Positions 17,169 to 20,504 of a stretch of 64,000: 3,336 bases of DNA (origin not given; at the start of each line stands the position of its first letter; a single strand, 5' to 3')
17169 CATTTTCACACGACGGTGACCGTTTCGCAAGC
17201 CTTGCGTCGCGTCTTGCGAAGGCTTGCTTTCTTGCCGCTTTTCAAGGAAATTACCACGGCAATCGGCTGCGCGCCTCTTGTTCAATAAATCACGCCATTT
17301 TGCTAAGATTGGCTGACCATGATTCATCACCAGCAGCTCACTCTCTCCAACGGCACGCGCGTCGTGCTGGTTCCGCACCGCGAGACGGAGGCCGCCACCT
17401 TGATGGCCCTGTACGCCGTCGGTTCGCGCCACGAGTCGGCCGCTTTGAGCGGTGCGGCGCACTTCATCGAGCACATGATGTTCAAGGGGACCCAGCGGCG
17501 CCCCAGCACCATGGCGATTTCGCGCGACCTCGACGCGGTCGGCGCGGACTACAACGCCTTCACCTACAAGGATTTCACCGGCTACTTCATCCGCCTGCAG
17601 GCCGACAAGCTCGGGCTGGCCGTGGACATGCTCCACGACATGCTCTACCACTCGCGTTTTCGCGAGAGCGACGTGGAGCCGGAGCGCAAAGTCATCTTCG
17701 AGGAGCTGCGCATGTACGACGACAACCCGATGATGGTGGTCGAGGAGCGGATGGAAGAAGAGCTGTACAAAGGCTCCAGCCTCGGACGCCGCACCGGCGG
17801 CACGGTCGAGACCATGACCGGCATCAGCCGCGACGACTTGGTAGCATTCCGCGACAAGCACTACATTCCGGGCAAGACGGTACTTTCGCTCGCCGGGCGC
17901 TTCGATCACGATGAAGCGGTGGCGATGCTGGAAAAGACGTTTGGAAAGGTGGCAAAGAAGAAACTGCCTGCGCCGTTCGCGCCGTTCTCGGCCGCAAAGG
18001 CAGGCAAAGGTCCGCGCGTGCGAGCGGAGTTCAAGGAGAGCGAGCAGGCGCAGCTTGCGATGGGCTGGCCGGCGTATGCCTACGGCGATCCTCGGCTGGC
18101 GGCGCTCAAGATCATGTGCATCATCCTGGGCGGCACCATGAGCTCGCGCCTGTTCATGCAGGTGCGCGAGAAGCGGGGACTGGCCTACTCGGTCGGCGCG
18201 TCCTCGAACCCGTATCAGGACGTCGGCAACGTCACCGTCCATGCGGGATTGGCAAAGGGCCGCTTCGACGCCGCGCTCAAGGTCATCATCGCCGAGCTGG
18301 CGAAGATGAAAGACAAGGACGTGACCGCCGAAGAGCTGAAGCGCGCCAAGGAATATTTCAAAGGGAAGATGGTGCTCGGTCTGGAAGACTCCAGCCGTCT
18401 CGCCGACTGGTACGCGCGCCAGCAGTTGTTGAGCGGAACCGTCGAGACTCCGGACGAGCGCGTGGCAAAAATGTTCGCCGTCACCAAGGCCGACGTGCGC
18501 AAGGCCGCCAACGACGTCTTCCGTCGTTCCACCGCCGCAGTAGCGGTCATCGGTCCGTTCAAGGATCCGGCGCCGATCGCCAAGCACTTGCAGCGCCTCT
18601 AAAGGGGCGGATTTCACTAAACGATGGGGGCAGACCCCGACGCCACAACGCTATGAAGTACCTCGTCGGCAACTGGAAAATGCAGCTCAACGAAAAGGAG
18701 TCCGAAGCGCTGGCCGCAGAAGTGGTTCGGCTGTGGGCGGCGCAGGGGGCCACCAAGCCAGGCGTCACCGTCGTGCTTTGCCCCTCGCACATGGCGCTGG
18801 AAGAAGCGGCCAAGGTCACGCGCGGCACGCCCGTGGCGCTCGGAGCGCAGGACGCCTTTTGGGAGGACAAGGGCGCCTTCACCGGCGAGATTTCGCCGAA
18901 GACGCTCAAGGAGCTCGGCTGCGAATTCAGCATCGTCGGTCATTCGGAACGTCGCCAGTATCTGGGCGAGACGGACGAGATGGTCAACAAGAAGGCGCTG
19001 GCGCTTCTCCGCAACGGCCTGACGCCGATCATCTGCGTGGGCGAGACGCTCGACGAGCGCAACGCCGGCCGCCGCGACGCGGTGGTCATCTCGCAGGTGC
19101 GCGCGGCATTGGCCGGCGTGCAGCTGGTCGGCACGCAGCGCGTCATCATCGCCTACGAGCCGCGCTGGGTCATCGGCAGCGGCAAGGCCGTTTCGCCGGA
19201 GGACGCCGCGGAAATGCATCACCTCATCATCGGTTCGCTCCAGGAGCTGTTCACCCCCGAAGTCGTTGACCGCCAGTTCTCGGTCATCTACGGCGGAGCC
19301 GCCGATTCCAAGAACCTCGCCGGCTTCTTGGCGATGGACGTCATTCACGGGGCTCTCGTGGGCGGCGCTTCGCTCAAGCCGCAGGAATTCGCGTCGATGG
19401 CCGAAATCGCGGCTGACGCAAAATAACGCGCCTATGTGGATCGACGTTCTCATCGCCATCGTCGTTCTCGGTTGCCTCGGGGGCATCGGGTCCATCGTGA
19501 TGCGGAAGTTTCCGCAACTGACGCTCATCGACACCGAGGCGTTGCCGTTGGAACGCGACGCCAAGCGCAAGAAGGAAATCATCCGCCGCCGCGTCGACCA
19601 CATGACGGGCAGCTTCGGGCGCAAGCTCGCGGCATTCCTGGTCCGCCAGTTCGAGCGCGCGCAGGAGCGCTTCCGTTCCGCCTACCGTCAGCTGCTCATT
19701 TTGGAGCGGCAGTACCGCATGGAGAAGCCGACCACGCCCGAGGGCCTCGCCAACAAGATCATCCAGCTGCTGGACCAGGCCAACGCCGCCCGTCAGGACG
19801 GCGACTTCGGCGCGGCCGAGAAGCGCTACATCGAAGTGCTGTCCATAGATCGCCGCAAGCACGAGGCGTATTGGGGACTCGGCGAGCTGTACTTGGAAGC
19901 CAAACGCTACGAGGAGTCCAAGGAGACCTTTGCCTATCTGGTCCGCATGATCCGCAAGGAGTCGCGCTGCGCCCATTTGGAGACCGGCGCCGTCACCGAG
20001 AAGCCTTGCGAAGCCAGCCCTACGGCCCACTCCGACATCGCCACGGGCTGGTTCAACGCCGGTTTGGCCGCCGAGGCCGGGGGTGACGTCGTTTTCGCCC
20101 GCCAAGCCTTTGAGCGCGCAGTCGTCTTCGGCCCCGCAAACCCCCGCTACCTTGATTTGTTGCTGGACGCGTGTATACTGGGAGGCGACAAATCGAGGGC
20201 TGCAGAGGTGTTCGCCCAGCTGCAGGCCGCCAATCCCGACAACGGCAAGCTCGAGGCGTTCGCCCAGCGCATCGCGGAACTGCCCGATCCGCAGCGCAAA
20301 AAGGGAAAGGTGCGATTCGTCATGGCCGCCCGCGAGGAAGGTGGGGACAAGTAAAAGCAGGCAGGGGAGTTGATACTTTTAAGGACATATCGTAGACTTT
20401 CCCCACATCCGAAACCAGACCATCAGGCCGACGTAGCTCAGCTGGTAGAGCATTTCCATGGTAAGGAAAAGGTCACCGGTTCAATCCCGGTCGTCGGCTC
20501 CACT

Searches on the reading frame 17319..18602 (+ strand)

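Call 9: search_protein_families(library=pfam, proteins=[window:17319-18602:+], max_evalue=0.01)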
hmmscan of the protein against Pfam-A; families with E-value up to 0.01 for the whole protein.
window:17319-18602:+ (427 aa): 2 families
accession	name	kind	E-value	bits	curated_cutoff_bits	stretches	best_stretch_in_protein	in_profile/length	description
PF05193.26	Peptidase_M16_C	-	1.6e-45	155.6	23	1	169-345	2-179/181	Peptidase M16 inactive domain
PF00675.25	Peptidase_M16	-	8e-34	117.1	22.3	1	16-162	2-148/149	Insulinase (Peptidase family M16)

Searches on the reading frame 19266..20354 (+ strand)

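Call 9: search_protein_families(library=pfam, proteins=[window:19266-20354:+], max_evalue=0.01)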
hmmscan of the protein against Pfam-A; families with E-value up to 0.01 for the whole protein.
window:19266-20354:+ (362 aa): 8 families
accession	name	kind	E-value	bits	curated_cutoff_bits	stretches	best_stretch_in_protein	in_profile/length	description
PF13432.12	TPR_16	-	7.8e-11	42.7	32.7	1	169-223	1-55/65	Tetratricopeptide repeat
PF14559.12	TPR_19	-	2.2e-09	37.9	25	1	176-237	2-63/68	Tetratricopeptide repeat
PF07719.23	TPR_2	-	5.3e-07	29.7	27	0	200-223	2-25/34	Tetratricopeptide repeat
PF13181.12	TPR_8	-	2.2e-05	24.7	25.7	0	200-222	2-24/34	Tetratricopeptide repeat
PF13174.12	TPR_6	-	8.1e-05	23.5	26.3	0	200-226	1-27/33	Tetratricopeptide repeat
PF23914.1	TPR_CcmH_CycH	-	0.00021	21.6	42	0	256-328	47-122/158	Cytochrome c-type biogenesis protein H TPR domain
PF13414.12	TPR_11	-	0.00026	21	26.8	1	173-210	2-39/42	TPR repeat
PF13424.12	TPR_12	-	0.0017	19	30.1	1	170-222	8-68/77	Tetratricopeptide repeat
